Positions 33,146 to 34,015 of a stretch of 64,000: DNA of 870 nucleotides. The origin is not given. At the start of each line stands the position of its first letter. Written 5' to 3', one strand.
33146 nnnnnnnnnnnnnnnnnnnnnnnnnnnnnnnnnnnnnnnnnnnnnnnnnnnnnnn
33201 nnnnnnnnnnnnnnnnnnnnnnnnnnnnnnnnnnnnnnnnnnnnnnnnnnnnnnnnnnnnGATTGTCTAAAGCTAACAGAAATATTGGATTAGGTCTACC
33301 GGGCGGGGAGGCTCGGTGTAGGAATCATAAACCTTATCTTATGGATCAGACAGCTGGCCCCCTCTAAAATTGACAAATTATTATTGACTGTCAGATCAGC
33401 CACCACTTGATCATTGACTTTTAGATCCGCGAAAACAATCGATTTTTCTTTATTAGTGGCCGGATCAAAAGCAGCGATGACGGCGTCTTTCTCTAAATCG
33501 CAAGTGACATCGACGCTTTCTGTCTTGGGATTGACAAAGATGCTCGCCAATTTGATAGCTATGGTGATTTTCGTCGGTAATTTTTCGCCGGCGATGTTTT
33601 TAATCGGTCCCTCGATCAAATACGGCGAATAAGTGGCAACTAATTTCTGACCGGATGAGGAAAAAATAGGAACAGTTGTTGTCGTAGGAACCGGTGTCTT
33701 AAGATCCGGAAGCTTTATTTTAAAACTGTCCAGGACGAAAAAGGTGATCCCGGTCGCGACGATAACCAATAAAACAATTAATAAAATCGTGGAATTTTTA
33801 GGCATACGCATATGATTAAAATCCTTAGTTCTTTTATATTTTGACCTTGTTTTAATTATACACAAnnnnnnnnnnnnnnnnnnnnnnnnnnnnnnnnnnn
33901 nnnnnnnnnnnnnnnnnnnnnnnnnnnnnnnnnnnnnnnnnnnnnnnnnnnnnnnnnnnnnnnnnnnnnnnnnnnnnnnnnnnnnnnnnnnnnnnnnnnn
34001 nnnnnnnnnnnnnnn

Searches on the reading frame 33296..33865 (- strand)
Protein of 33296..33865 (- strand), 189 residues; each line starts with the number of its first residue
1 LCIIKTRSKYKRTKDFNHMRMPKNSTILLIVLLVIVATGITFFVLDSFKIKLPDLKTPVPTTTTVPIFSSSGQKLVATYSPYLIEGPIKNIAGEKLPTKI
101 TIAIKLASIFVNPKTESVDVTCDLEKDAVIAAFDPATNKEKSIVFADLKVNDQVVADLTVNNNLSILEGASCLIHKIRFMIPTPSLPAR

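Call 4: search_protein_families(library=pfam, proteins=[window:33296-33865:-], max_evalue=0.1)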
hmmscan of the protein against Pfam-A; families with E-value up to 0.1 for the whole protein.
window:33296-33865:- (189 aa): 0 families

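Call 43: search_protein_families(library=ncbifam, proteins=[window:33296-33865:-], max_evalue=0.01)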
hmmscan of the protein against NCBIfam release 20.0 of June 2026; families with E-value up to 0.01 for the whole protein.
window:33296-33865:- (189 aa): 0 families
